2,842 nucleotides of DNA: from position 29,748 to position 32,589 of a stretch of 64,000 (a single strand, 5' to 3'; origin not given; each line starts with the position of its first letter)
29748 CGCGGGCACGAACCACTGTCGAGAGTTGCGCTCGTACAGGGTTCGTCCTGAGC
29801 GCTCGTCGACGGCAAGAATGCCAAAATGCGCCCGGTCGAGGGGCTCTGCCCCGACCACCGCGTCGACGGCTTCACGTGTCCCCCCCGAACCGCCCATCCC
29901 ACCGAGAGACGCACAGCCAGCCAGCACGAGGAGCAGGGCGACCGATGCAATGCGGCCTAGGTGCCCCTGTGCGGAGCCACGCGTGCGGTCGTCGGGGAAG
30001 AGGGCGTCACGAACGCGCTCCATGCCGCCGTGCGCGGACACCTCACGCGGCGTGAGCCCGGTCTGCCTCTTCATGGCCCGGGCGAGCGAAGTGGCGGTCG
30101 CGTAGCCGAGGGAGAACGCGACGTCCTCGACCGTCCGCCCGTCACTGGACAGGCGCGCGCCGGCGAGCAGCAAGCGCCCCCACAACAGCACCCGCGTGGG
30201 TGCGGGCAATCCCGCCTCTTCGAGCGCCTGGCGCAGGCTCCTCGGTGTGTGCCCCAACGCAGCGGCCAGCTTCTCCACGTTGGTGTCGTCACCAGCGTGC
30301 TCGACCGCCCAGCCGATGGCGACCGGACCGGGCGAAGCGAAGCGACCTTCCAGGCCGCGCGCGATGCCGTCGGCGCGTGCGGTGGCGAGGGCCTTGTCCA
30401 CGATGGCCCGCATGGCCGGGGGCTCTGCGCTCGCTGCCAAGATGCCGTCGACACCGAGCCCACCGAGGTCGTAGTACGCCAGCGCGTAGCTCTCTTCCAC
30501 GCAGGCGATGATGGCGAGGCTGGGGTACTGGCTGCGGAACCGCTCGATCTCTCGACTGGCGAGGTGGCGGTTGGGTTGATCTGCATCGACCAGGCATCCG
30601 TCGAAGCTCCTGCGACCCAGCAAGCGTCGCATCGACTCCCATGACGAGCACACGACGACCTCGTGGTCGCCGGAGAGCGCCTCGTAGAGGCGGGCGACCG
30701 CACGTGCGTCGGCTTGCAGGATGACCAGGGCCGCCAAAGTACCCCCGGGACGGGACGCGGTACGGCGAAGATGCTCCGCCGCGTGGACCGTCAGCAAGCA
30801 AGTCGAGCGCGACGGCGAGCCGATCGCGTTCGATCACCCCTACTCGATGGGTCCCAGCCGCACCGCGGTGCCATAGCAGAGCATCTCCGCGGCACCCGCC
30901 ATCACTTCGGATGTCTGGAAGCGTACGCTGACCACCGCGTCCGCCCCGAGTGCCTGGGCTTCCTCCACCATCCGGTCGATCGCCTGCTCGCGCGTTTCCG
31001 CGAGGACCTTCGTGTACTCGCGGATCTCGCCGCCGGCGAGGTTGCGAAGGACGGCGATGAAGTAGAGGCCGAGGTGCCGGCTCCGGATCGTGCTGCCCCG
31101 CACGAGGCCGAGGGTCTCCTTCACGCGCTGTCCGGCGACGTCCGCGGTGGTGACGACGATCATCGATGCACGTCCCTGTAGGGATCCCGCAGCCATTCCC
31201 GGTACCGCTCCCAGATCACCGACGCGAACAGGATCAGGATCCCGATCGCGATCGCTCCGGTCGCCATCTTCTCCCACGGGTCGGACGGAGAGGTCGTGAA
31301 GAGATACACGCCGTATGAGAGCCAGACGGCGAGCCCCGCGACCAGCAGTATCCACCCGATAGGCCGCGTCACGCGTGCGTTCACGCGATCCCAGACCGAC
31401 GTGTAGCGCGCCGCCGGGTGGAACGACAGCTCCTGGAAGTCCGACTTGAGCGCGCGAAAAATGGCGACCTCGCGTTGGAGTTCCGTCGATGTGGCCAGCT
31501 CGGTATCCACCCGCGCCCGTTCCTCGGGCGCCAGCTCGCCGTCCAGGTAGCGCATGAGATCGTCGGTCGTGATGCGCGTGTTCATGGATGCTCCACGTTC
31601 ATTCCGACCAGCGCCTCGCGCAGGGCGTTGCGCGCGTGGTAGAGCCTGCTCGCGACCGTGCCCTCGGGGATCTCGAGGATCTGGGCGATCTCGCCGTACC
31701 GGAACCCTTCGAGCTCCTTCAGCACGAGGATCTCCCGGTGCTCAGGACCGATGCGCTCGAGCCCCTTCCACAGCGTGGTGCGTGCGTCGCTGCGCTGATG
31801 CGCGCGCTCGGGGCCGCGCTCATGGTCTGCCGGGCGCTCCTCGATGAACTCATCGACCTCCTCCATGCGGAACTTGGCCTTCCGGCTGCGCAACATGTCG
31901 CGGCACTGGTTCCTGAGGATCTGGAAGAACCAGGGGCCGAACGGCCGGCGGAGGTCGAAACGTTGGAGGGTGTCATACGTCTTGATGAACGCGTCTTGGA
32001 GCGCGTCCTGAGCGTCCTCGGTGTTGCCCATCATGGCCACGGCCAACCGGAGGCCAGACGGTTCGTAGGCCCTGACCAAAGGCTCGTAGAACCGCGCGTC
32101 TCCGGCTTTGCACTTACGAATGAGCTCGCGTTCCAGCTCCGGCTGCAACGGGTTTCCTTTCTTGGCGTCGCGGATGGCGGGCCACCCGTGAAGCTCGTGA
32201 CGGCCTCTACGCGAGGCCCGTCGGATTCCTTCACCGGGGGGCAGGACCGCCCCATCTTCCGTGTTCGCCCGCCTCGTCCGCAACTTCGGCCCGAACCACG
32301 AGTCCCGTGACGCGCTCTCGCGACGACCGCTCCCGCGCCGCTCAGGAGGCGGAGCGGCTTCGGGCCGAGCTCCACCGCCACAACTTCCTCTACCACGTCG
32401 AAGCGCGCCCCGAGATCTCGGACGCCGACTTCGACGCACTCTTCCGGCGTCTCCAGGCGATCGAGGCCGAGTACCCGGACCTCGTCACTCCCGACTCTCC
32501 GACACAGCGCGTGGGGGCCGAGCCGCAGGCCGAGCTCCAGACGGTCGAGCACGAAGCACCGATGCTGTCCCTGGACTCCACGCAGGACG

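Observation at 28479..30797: One ORF fuses a receiver-like/AraC DNA-binding module to a lipobox/TM segment and a complete PBP4 (DacB): a possible membrane-tethered cell-wall or beta-lactam-sensing transcription factor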

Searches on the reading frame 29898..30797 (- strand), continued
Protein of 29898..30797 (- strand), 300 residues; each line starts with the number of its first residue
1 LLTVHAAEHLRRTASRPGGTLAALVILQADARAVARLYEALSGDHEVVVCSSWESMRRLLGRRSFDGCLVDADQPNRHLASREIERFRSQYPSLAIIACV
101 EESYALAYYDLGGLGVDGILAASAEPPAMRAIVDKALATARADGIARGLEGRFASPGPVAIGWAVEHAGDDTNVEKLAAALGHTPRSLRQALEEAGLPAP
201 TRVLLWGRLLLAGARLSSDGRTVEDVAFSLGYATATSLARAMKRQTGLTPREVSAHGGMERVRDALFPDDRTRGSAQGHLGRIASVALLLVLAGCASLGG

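Call 33: fold_search(model_id=the predicted structure, library=pdb)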
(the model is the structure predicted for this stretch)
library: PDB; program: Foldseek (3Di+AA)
matches with E <= 10: 1628; with E <= 0.001: 98
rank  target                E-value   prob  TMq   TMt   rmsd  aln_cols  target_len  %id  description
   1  5m7o_B                8.9e-06  1.00  0.48  0.28  18.5       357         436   13  Crystal structure of NtrX from Brucella abortus processed with the CrystalDirect automated mounting and cryo-cooling t (released 2017-01-25)
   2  5xt2_A                1.3e-05  1.00  0.42  0.51  11.3       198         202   14  Crystal structures of full-length FixJ from B. japonicum crystallized in space group P212121 (released 2018-05-23)
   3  5m7p_B                1.3e-05  1.00  0.47  0.28  18.4       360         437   11  Crystal structure of NtrX from Brucella abortus in complex with ADP processed with the CrystalDirect automated mountin (released 2017-01-25)
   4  5xt2_E                1.9e-05  1.00  0.45  0.54  11.6       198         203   14  Crystal structures of full-length FixJ from B. japonicum crystallized in space group P212121 (released 2018-05-23)
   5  2jk1                  4.5e-05  1.00  0.43  0.73   3.3       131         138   19  Crystal structure of the wild-type HupR receiver domain (released 2008-11-11)
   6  6zj2_N                4.5e-05  1.00  0.39  0.53  14.8       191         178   15  Structure of RcsB from Salmonella enterica serovar Typhimurium bound to promoter rprA in the presence of phosphomimeti (released 2021-02-17)
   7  4l4u                  6.2e-05  1.00  0.45  0.30  11.3       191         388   14  Crystal structure of construct containing A. aeolicus NtrC1 receiver, central and DNA binding domains (released 2013-08-28)
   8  5m7o_A                7.8e-05  1.00  0.48  0.28   9.7       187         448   14  Crystal structure of NtrX from Brucella abortus processed with the CrystalDirect automated mounting and cryo-cooling t (released 2017-01-25)
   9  8p6f_A                8.2e-05  1.00  0.42  0.22  13.1       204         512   12  Crystal structure of PorX-Fj (released 2024-04-03)
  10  5m7p_A                8.7e-05  1.00  0.48  0.28  18.2       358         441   13  Crystal structure of NtrX from Brucella abortus in complex with ADP processed with the CrystalDirect automated mountin (released 2017-01-25)
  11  6zj2_B                1.1e-04  1.00  0.40  0.47  13.3       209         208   15  Structure of RcsB from Salmonella enterica serovar Typhimurium bound to promoter rprA in the presence of phosphomimeti (released 2021-02-17)
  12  5ep0                  1.1e-04  1.00  0.43  0.29  18.5       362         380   14  Quorum-Sensing Signal Integrator LuxO - Receiver+Catalytic Domains (released 2016-04-20)
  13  5xso                  1.1e-04  1.00  0.42  0.51  10.0       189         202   17  Crystal structure of full-length FixJ from B. japonicum crystallized in space group C2221 (released 2018-05-23)
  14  5o8y_H                1.2e-04  1.00  0.40  0.47  14.3       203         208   14  Conformational dynamism for DNA interaction in Salmonella typhimurium RcsB response regulator. (released 2017-11-15)
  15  6zj2_A                1.3e-04  1.00  0.39  0.47  14.6       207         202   16  Structure of RcsB from Salmonella enterica serovar Typhimurium bound to promoter rprA in the presence of phosphomimeti (released 2021-02-17)
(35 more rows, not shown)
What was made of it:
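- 30348..30737 (-): Receiver (CheY-like) fold domain with a degenerate phosphorylation pocket, aa 1-130. Foldseek matches HupR, ArcA, NtrX and NtrC1 receivers with TM 0.73-0.84 and rmsd 2.1-3.3 A (call 33).
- On Two-component response regulator (receiver domain): Foldseek hits to HupR, ArcA, NtrX and NtrC1 receivers with target TM 0.73-0.84 and rmsd 2.1-3.3 A (call 33).
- Tried and rejected: The fold search was needed to identify the receiver fold (call 33).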

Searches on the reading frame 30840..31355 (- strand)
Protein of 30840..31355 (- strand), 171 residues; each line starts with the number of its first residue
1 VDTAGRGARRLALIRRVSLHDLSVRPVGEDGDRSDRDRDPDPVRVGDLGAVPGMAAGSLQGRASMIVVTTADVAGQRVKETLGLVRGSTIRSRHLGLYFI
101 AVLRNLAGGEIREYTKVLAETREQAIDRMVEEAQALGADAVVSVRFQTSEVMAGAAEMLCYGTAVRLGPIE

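Call 36: search_protein_families(library=pfam, proteins=[window:30840-31355:-], max_evalue=0.001)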
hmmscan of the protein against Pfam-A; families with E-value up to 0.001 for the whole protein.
window:30840-31355:- (171 aa): 1 family
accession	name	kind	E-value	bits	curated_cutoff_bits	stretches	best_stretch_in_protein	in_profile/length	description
PF01906.23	YbjQ_1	-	3.2e-36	124.5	23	1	65-166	1-102/103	Putative heavy-metal-binding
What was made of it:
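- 30840..32150 (-): Upstream conserved neighbours: YbjQ-family protein, zf-HC2 anti-sigma factor, ECF sigma factor (approximate 5' limit). Pfam hits (call 36).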

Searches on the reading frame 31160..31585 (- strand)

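Call 36: search_protein_families(library=pfam, proteins=[window:31160-31585:-], max_evalue=0.001)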
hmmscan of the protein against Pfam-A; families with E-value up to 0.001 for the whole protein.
window:31160-31585:- (141 aa): 1 family
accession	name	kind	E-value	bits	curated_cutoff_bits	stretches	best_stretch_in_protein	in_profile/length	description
PF13490.11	zf-HC2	-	0.00013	22.5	22.2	1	6-27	4-25/35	Putative zinc-finger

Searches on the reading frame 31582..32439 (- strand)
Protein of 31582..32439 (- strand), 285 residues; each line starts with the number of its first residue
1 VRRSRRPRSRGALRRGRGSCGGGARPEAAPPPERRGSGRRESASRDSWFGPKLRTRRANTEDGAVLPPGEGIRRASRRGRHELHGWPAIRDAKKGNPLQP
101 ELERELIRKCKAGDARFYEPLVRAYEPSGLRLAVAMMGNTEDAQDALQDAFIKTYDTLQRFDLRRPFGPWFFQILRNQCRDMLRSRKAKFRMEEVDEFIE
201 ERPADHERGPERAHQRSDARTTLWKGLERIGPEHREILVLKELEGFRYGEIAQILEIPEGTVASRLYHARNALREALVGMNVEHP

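Call 36: search_protein_families(library=pfam, proteins=[window:31582-32439:-], max_evalue=0.001)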
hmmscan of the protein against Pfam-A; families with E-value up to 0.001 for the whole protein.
window:31582-32439:- (285 aa): 5 families
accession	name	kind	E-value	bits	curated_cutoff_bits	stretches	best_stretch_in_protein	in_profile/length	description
PF04542.20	Sigma70_r2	-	5.8e-15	55.3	24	1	121-187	1-69/71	Sigma-70 region 2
PF08281.18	Sigma70_r4_2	-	3.1e-12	46.4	25.7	1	227-273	8-54/54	Sigma-70, region 4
PF04545.22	Sigma70_r4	-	8.2e-07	28.9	24.1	1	227-275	2-50/50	Sigma-70, region 4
PF07638.17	Sigma70_ECF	-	6.7e-06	26.6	21.1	1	106-277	7-183/185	ECF sigma factor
PF22233.2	PhyR_sigma-like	-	3.4e-05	24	27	1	227-266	1-40/50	Response regulator PhyR, sigma-like domain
